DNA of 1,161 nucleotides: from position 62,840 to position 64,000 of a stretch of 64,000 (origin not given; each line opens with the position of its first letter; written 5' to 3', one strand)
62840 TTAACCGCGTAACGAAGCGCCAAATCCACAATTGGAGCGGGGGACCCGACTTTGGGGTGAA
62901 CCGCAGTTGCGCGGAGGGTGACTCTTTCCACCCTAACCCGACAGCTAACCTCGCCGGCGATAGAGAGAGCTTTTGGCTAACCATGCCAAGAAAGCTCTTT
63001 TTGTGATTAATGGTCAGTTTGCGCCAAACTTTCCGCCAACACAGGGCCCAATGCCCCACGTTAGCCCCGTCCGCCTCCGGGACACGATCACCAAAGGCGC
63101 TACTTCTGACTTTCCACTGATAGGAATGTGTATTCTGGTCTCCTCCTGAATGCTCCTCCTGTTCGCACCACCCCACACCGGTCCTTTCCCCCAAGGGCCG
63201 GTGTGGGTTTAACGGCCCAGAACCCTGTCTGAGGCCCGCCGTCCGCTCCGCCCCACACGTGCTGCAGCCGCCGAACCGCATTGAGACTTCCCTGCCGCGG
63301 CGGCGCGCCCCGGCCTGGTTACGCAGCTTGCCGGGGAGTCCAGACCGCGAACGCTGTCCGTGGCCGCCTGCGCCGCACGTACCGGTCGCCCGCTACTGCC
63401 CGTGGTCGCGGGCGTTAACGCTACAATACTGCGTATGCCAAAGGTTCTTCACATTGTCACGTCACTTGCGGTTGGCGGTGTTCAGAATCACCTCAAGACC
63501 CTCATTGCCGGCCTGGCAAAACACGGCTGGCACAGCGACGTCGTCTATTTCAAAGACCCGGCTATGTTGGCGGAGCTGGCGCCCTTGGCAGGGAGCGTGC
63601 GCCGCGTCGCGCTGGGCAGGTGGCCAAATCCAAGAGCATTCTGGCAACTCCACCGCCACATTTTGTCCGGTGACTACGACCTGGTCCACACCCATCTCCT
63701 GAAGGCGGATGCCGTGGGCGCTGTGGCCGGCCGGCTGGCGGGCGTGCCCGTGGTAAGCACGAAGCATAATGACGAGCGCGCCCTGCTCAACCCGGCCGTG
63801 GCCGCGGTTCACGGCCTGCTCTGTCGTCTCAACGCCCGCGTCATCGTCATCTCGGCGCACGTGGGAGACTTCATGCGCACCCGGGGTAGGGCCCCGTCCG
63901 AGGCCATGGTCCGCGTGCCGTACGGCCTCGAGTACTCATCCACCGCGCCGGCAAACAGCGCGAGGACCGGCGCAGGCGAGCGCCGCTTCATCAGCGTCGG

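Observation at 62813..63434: c-di-AMP riboswitch that appears to gate a CU-rich non-coding RNA instead of an ORF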

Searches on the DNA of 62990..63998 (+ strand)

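Call 12: search_rna_families(sources=[L001, L002, L003], threshold=gathering)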
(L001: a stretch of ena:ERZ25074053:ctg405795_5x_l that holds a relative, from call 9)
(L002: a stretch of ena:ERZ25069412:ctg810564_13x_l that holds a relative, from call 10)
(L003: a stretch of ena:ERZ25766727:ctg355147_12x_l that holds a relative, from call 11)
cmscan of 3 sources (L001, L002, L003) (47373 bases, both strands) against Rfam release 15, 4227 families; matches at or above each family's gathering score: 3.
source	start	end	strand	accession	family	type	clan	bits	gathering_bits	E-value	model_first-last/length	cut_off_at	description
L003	9483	9612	+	RF00379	c-di-AMP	Cis-reg; riboswitch;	-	99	38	2.1e-22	1-134/134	no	c-di-AMP riboswitch aptamer (ydaO/yuaA leader)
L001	9592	9721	+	RF00379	c-di-AMP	Cis-reg; riboswitch;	-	98.8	38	2.4e-22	1-134/134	no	c-di-AMP riboswitch aptamer (ydaO/yuaA leader)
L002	9401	9529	+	RF00379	c-di-AMP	Cis-reg; riboswitch;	-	95.8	38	1.6e-21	1-134/134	no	c-di-AMP riboswitch aptamer (ydaO/yuaA leader)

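Call 24: search_rna_families(source=window, start=62990, end=63440, threshold=evalue, max_evalue=10)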
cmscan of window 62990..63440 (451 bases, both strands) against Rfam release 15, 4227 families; matches with E-value up to 10: 3.
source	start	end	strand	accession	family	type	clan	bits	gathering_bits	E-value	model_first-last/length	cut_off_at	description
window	63335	63380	+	RF01680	P5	Gene; sRNA;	-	16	60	2.7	1-71/71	no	Pseudomonas sRNA P5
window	63250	63319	-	RF01531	TB10Cs3H1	Gene; snRNA; snoRNA; HACA-box;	-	15.9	40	2.3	1-62/62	no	Trypanosomatid snoRNA TB10Cs3H1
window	63064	63187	-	RF02191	TCL6_1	Gene; lncRNA;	-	13.2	60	1.9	1-113/113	no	T-cell leukemia/lymphoma 6 conserved region 1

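Call 73: build_rna_model(alignment_id=A3, structure=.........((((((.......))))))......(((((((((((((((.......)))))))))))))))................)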
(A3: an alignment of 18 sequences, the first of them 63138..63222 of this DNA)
Model R1 built from alignment A3 (18 sequences, 87 columns); structure: as given.
model positions 85; base pairs 21; branch points 1; effective number of sequences 1.48; information 0.67 bits per position. Calibrated on 0.2 Mb of random sequence (short: E-values are rough).
structure used (alignment columns):
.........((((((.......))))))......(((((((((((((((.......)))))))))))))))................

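Call 74: search_with_rna_model(model_id=R1, sources=[window, L001, L002, L003, L004, L005, L006, L007, L008, L009, L010, L011, L012, L013, L014, L015, L016, L017, L018, L019, L020, L021, L022, L023], max_evalue=1)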
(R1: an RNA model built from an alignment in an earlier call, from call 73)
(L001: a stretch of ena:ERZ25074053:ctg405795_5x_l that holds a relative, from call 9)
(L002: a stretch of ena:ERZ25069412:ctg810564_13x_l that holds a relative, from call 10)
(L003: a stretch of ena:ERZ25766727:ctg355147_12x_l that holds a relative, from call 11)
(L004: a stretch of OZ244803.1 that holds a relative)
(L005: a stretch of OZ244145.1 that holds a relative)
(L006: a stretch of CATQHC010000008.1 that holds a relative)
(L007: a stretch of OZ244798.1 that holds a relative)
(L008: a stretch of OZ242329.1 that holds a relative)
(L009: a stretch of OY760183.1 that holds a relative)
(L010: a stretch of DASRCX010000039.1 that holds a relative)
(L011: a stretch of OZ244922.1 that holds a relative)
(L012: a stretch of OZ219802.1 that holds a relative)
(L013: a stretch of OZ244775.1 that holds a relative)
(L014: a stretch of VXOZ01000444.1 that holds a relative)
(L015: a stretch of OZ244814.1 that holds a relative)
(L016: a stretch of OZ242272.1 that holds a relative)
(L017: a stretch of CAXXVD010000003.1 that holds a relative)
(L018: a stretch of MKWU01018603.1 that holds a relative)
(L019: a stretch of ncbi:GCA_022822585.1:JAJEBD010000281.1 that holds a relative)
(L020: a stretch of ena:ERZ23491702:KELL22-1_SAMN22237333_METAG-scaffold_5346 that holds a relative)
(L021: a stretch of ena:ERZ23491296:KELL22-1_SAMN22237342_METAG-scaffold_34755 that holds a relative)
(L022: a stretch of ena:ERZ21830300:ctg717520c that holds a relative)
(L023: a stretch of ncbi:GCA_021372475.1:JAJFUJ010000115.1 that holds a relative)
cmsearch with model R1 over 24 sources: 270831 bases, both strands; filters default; matches with E-value up to 1: 42.
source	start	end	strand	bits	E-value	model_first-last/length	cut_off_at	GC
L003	9775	9859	+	109.1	2.2e-23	1-85/85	no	0.56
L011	5689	5773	-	108.9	2.5e-23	1-85/85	no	0.56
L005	3824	3908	-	107.8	4.6e-23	1-85/85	no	0.55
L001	9884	9968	+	107.4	5.8e-23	1-85/85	no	0.58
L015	5196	5280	+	105.6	1.5e-22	1-85/85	no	0.65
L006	6912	6996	+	105.6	1.5e-22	1-85/85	no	0.59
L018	990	1074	+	105.4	1.7e-22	1-85/85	no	0.66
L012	3885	3969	-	105.3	1.8e-22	1-85/85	no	0.66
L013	3416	3500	-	104.6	2.6e-22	1-85/85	no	0.66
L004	219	303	-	104.3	3.1e-22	1-85/85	no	0.67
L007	1761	1845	-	102.4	8.8e-22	1-85/85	no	0.59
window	63138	63222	+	100.8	2.1e-21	1-85/85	no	0.62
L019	12063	12147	+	100.8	2.1e-21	1-85/85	no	0.62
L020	3903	3987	+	100.8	2.1e-21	1-85/85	no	0.62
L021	2574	2658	+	100.4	2.5e-21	1-85/85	no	0.65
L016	7198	7282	-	100.4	2.6e-21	1-85/85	no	0.59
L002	9702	9786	+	98.6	6.6e-21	1-85/85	no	0.61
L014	7086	7170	+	98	9.3e-21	1-85/85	no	0.64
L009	513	596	+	96.6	2.1e-20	1-85/85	no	0.63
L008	2949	3034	-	92.9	1.5e-19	1-85/85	no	0.65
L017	268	351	+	92.4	2e-19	1-85/85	no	0.68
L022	6974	7057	+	92.4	2e-19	1-85/85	no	0.68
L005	3837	3874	+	27.7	0.00035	33-70/85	no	0.71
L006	6946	6983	-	27.5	0.00039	33-70/85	no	0.74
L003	9809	9846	-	22.1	0.0075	33-70/85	no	0.71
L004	232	269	+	22.1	0.0075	33-70/85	no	0.71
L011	5702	5739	+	22.1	0.0075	33-70/85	no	0.71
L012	3898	3935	+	22.1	0.0075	33-70/85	no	0.71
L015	5230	5267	-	22.1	0.0075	33-70/85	no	0.71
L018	1024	1061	-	22.1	0.0075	33-70/85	no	0.71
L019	12097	12134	-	21.9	0.0081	33-70/85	no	0.68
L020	3937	3974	-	21.9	0.0081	33-70/85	no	0.68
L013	3431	3466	+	21.8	0.0086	35-70/85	no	0.75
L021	2608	2645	-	21.6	0.0099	33-70/85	no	0.68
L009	547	583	-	18.1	0.066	33-70/85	no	0.76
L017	302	336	-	17.8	0.077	35-70/85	no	0.8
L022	7008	7042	-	17.8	0.077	35-70/85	no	0.8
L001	9918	9955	-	17.1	0.11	33-70/85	no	0.74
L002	9736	9771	-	16.8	0.13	35-70/85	no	0.78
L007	1774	1811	+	16.7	0.14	33-70/85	no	0.74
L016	7211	7248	+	16.7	0.14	33-70/85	no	0.74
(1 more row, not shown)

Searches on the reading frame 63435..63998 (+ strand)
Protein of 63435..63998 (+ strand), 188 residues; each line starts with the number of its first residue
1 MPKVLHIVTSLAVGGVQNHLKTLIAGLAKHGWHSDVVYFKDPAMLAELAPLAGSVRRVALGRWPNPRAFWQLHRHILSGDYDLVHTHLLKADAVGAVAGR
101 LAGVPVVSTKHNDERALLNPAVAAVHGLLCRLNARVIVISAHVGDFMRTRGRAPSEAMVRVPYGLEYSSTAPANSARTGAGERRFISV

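Call 8: find_homologous_proteins(query=window:63435-63998:+, max_evalue=1e-10)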
Query window:63435-63998:+ (188 aa): 9 proteins with E <= 1e-10 among 2300 candidates.
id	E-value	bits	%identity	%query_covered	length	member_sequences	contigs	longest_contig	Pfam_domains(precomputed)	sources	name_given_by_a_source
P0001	1.5e-66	242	67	88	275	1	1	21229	PF13579.13,PF13439.13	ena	-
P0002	9.5e-57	210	61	84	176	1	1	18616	PF13579.13,PF13439.13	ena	-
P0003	1.1e-50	190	69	69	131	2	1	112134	PF13579.13,PF13439.13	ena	-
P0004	2.7e-34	137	44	90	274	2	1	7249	PF13579.13,PF13439.13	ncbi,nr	ncbi:MAG: glycosyltransferase, partial [Chloroflexi bacterium]|nr:glycosyltransferase [Chloroflexota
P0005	4.7e-32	129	42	98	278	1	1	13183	PF00534.27,PF13579.13,PF13439.13,PF13692.13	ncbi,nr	ncbi:MAG TPA: glycosyltransferase, partial [Planctomycetota bacterium]|nr:glycosyltransferase [Planc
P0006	1.7e-29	121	45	82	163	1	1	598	PF13579.13,PF13439.13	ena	-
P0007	3.7e-26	110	41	93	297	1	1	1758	PF13439.13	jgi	jgi:glycosyltransferase involved in cell wall biosynthesis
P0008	7.6e-23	99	54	55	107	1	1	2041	PF13579.13,PF13439.13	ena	-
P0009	1.3e-11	63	35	89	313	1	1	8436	PF00534.27,PF13579.13,PF13439.13,PF20706.4,PF13692.13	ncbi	ncbi:MAG: glycosyltransferase, partial [Gemmatimonadales bacterium]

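Call 9: find_encoding_contigs(protein=P0001, flank=10000, max_places=3)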
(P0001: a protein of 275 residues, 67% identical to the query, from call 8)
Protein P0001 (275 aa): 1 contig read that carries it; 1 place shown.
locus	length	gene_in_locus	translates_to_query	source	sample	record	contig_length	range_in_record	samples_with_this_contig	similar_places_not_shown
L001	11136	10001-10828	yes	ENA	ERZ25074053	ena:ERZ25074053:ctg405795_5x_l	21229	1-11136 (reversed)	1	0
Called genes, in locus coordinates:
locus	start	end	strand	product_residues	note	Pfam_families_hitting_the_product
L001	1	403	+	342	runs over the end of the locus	-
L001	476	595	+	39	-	-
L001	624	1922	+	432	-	PF01041:DegT_DnrJ_EryC1, PF00155:Aminotran_1_2 (weak)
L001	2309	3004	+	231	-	PF13482:RNase_H_2, PF10108:DNA_pol_B_exo2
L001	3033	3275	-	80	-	PF10049:DUF2283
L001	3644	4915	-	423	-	PF22025:ThiI_fer, PF02926:THUMP, PF02568:ThiI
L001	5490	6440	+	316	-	-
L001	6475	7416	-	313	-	PF00248:Aldo_ket_red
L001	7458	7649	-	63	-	-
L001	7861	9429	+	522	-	PF00496:SBP_bac_5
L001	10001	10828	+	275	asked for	PF13439:Glyco_transf_4, PF13579:Glyco_trans_4_4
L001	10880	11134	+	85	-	?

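Call 10: find_encoding_contigs(protein=P0002, flank=10000, max_places=3)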
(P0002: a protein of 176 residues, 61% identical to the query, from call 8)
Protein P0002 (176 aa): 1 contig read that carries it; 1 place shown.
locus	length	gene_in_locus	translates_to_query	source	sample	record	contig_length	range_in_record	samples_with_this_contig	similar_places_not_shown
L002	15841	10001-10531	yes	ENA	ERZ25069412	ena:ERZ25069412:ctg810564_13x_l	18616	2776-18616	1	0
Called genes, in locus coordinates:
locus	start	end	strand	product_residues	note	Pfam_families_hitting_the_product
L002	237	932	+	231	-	PF13482:RNase_H_2, PF10108:DNA_pol_B_exo2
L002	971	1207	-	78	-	PF10049:DUF2283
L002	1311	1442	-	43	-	-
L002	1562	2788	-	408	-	PF22025:ThiI_fer, PF02926:THUMP, PF02568:ThiI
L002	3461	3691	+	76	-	PF13748:ABC_membrane_3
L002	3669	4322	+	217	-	PF13748:ABC_membrane_3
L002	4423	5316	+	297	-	-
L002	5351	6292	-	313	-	PF00248:Aldo_ket_red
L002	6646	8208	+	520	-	PF00496:SBP_bac_5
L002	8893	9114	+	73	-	-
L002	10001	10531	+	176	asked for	PF13439:Glyco_transf_4, PF13579:Glyco_trans_4_4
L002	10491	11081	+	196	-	PF00534:Glycos_transf_1, PF13692:Glyco_trans_1_4, PF20706:GT4-conflict, PF13524:Glyco_trans_1_2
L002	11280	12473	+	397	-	PF13439:Glyco_transf_4, PF13579:Glyco_trans_4_4, PF00534:Glycos_transf_1, PF13692:Glyco_trans_1_4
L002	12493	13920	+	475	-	PF13727:CoA_binding_3, PF02397:Bac_transf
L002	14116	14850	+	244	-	PF00535:Glycos_transf_2, PF13641:Glyco_tranf_2_3 (faint)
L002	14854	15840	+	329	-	?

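Call 11: find_encoding_contigs(protein=P0003, flank=10000, max_places=3)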
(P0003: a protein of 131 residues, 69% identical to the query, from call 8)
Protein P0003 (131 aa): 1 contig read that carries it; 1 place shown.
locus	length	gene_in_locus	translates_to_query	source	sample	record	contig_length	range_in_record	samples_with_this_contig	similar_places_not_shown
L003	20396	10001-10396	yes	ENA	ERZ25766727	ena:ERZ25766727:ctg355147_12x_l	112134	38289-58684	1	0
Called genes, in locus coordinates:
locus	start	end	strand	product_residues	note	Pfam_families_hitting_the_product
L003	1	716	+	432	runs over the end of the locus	PF01041:DegT_DnrJ_EryC1, PF00155:Aminotran_1_2 (weak)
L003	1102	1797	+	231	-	PF13482:RNase_H_2, PF10108:DNA_pol_B_exo2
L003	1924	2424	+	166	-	PF14280:DUF4365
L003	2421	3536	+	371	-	-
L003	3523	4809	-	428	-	PF22025:ThiI_fer, PF02926:THUMP, PF02568:ThiI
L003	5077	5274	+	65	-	-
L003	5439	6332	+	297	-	-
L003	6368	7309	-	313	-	PF00248:Aldo_ket_red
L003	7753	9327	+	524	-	PF00496:SBP_bac_5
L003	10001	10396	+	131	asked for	PF13439:Glyco_transf_4, PF13579:Glyco_trans_4_4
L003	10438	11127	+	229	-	PF20706:GT4-conflict, PF00534:Glycos_transf_1, PF13692:Glyco_trans_1_4, PF13524:Glyco_trans_1_2 (weak)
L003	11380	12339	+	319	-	-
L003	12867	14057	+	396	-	PF13477:Glyco_trans_4_2 (weak), PF13439:Glyco_transf_4, PF13579:Glyco_trans_4_4, PF00534:Glycos_transf_1, PF13692:Glyco_trans_1_4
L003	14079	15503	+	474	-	PF13727:CoA_binding_3, PF02397:Bac_transf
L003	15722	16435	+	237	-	PF00535:Glycos_transf_2, PF13641:Glyco_tranf_2_3 (weak)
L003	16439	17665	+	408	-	PF13439:Glyco_transf_4, PF13579:Glyco_trans_4_4, PF00534:Glycos_transf_1, PF13692:Glyco_trans_1_4, PF13524:Glyco_trans_1_2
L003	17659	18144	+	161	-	PF02130:YbeY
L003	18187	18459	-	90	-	PF13560:HTH_31 (weak), PF01381:HTH_3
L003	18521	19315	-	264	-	PF00795:CN_hydrolase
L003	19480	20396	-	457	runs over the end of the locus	PF00772:DnaB, PF03796:DnaB_C, PF13481:AAA_25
